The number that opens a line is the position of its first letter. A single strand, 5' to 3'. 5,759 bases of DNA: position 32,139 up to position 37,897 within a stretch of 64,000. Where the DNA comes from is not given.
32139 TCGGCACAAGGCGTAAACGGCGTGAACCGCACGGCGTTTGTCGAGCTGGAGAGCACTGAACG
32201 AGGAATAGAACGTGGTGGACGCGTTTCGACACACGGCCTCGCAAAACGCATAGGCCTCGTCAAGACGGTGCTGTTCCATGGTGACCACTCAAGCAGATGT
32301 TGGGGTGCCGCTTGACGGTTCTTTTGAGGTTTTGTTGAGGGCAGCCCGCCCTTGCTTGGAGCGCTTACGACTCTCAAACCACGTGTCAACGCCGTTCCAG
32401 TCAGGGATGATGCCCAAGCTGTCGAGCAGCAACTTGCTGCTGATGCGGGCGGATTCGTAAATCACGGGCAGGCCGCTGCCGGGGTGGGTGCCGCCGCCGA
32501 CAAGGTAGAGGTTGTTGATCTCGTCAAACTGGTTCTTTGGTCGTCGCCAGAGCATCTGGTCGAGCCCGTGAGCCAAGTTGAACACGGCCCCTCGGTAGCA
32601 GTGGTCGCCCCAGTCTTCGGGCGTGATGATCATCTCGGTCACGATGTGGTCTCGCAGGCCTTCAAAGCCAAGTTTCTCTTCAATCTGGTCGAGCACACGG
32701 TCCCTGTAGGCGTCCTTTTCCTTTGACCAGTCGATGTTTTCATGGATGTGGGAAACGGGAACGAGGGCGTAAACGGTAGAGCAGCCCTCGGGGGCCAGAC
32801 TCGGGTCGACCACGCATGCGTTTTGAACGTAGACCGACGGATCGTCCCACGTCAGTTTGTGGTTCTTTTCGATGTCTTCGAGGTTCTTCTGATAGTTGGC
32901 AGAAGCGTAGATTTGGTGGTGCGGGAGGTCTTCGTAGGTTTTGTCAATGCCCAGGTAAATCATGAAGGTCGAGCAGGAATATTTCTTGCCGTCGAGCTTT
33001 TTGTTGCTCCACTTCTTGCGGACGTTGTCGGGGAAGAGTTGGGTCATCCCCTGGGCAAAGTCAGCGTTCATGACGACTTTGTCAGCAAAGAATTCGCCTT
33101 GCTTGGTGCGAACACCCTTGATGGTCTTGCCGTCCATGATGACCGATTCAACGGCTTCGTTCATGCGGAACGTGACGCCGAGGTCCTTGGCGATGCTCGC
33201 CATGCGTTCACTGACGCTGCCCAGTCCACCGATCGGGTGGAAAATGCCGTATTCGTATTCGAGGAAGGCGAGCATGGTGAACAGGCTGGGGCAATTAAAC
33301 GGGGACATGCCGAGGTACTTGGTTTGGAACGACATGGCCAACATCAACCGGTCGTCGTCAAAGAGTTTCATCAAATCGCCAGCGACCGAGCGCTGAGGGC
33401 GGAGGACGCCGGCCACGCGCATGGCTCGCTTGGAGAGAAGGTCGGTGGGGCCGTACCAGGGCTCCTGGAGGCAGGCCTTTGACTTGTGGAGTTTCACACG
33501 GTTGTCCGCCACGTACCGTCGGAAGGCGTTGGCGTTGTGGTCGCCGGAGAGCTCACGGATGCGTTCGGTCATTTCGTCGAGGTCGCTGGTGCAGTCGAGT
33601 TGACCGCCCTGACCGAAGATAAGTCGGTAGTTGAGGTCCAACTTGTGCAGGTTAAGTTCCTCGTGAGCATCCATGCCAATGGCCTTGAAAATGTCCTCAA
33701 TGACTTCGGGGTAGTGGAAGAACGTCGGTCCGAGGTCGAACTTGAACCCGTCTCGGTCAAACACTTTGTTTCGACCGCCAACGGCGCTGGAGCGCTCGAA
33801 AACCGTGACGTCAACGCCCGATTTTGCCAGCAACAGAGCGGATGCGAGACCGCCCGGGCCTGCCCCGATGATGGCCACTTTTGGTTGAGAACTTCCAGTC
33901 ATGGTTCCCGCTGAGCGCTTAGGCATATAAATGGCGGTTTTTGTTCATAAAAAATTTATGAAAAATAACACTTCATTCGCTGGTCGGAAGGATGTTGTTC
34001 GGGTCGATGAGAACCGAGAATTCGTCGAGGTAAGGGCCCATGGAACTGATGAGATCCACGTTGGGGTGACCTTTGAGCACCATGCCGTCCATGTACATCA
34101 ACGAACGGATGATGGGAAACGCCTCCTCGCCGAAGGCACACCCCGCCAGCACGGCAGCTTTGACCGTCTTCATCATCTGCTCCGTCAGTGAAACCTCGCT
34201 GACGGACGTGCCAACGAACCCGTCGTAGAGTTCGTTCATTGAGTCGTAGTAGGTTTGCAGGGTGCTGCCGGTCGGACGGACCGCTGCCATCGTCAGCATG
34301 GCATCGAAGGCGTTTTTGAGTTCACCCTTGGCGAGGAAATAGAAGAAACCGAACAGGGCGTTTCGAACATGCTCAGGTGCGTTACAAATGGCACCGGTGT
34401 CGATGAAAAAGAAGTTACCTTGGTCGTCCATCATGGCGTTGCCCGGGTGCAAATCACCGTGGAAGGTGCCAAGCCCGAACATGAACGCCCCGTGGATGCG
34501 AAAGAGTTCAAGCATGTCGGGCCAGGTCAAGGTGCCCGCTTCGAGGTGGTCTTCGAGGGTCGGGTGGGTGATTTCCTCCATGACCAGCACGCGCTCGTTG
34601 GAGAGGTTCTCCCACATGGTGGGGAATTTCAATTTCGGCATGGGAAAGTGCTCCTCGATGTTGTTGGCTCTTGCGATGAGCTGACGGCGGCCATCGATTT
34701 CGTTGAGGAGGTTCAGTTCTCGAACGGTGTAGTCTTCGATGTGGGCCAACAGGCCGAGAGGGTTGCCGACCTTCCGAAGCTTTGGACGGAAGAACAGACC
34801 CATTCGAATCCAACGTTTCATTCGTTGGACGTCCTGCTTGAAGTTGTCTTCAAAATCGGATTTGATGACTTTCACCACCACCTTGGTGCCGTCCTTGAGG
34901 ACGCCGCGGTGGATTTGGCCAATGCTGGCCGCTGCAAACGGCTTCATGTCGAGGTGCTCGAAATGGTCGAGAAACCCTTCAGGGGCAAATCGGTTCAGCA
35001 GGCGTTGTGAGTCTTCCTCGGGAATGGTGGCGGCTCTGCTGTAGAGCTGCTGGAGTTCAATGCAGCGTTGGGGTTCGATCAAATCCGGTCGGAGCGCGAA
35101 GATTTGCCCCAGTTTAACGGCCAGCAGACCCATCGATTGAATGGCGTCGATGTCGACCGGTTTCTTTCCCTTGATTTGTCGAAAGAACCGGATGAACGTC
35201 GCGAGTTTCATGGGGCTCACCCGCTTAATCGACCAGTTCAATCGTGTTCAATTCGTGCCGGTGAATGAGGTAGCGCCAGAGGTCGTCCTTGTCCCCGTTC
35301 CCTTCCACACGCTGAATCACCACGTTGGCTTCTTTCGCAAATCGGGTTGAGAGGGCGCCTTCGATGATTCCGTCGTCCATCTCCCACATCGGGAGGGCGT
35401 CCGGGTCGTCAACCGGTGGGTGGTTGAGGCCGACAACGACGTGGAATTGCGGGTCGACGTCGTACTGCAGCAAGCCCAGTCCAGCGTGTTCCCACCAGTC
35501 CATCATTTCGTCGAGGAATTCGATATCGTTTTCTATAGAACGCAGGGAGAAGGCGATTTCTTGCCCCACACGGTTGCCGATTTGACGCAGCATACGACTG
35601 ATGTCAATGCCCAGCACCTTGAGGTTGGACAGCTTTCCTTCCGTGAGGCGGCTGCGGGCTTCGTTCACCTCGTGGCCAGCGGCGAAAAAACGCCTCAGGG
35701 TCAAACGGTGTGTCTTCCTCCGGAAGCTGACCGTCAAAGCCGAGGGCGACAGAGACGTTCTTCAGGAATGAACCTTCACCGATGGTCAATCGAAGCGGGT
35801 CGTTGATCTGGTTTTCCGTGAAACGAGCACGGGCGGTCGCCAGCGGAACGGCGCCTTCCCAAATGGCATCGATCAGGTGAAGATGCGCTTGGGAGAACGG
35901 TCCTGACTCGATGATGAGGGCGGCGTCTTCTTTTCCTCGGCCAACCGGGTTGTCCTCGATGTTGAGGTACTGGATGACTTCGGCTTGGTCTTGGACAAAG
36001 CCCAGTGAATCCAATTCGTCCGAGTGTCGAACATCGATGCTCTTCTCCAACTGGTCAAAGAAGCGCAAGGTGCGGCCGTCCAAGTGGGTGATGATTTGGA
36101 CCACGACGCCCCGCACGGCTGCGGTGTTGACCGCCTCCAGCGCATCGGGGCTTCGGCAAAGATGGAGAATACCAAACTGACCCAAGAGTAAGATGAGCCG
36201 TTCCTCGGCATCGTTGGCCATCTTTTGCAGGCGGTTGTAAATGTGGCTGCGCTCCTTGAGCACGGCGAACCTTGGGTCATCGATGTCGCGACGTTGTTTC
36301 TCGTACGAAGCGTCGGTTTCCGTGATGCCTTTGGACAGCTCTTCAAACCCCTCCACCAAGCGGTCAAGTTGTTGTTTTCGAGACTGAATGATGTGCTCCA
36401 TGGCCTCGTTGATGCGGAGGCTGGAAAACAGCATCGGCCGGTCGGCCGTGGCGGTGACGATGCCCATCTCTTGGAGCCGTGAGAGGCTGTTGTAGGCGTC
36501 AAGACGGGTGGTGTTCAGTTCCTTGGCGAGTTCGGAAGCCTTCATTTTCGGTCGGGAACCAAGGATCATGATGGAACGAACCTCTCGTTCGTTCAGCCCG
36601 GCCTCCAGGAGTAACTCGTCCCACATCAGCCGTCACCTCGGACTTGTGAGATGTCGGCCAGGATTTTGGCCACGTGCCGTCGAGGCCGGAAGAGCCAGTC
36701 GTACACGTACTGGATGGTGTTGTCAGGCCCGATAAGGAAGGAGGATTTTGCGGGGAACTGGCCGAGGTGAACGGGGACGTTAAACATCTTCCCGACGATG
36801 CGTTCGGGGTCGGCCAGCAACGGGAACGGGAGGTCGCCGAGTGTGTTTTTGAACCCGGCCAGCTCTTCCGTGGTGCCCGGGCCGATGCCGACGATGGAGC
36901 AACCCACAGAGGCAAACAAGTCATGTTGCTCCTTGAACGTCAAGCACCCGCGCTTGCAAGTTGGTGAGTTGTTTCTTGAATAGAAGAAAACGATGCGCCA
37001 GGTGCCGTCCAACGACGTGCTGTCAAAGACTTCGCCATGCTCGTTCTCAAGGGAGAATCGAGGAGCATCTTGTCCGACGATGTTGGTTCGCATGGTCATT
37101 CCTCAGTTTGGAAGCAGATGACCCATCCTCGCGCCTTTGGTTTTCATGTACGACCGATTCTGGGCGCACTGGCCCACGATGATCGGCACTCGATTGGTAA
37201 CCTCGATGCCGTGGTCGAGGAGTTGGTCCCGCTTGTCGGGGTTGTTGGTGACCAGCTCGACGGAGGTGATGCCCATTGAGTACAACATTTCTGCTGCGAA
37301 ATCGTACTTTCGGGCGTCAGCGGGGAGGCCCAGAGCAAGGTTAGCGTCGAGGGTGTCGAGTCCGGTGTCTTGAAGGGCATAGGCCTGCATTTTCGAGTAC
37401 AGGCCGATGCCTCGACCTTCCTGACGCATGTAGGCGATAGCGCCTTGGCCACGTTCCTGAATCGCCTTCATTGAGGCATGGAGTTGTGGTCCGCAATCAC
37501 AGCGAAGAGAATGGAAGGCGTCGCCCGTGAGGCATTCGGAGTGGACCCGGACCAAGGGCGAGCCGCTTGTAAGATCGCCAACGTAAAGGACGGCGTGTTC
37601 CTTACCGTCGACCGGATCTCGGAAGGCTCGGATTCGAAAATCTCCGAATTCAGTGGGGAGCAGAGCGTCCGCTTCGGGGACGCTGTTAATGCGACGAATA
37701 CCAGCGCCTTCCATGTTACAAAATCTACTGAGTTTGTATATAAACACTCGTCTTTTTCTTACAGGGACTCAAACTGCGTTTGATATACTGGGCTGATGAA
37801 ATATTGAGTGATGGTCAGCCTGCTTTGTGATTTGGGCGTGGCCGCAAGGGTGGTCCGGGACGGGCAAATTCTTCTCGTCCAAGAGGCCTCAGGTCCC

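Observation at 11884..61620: AT-rich palindrome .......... occurs four times exactly (plus one 9/10 copy), far above chance, mostly inside unrelated CDS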

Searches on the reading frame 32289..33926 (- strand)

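Call 9: search_protein_families(library=pfam, proteins=[window:32289-33926:-])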
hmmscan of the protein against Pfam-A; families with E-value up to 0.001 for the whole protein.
window:32289-33926:- (545 aa): 11 families
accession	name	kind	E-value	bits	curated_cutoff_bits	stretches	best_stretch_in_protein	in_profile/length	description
PF01593.30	Amino_oxidase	-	3.2e-30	106.2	19.8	1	25-497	2-439/443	Flavin containing amine oxidoreductase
PF13450.12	NAD_binding_8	-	2.2e-13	50.7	21.9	1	19-80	1-65/68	NAD(P)-binding Rossmann-like domain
PF01266.30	DAO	-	7.6e-11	42.6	27.9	1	16-52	1-41/353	FAD dependent oxidoreductase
PF07992.20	Pyr_redox_2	-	4.4e-09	36.6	26.1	1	16-46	2-33/291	Pyridine nucleotide-disulphide oxidoreductase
PF01494.25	FAD_binding_3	-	1.7e-07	31.3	22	1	16-47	3-34/349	FAD binding domain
PF00070.33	Pyr_redox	-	2.9e-07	31.4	22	1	16-50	1-35/82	Pyridine nucleotide-disulphide oxidoreductase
PF03486.20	HI0933_like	-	1.3e-06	28.5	50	0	16-50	2-36/244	HI0933-like protein Rossmann domain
PF01946.23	Thi4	-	1.6e-05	24.7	26.2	1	13-51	16-55/235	Thi4 family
PF12831.13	FAD_oxidored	-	2.2e-05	24.4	27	1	17-51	2-36/416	FAD dependent oxidoreductase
PF13738.12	Pyr_redox_3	-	4e-05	23.4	30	0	19-49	2-33/305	Pyridine nucleotide-disulphide oxidoreductase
PF00890.30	FAD_binding_2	-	0.00012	21.9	20.4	1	17-51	2-36/414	FAD binding domain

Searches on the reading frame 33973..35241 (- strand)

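Call 9: search_protein_families(library=pfam, proteins=[window:33973-35241:-])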
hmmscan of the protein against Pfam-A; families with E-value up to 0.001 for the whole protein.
window:33973-35241:- (422 aa): 1 family
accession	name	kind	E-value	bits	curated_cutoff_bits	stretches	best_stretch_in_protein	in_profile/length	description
PF03109.22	ABC1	-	3.4e-36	125.1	22.9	1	66-310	2-239/244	ABC1 atypical kinase-like domain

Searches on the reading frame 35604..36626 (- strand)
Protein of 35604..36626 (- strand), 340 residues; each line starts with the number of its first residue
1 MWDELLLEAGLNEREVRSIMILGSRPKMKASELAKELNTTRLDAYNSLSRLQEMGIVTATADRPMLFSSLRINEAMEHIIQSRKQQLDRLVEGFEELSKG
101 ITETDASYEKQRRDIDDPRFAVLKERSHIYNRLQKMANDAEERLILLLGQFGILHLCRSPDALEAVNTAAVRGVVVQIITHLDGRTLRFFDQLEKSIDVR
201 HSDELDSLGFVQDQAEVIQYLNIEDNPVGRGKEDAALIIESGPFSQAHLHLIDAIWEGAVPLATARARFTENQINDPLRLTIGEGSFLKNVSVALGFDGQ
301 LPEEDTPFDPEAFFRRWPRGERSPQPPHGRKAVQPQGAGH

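Call 7: search_protein_families(library=pfam, proteins=[window:35604-36626:-])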
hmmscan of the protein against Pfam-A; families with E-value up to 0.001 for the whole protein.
window:35604-36626:- (340 aa): 1 family
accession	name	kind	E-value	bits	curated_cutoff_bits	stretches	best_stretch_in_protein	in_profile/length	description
PF01978.25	TrmB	-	1.6e-08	34.7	25.6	1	8-68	3-63/68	Sugar-specific transcriptional regulator TrmB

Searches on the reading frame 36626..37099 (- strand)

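Call 44: search_protein_families(library=pfam, proteins=[window:36626-37099:-], max_evalue=0.00001)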
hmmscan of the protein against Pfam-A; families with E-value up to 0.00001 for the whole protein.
window:36626-37099:- (157 aa): 2 families
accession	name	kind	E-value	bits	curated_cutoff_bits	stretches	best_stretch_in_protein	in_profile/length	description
PF00578.27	AhpC-TSA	-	3e-23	82.5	26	1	8-132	1-124/124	AhpC/TSA family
PF08534.16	Redoxin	-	6.7e-11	42.6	26.6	1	8-133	2-132/148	Redoxin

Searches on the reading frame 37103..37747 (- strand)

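Call 9: search_protein_families(library=pfam, proteins=[window:37103-37747:-])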
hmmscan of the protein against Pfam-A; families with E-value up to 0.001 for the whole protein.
window:37103-37747:- (214 aa): 1 family
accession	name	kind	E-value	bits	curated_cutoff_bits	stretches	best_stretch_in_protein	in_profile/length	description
PF00925.25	GTP_cyclohydro2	-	2.7e-63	212.9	23.3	1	27-188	5-165/165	GTP cyclohydrolase II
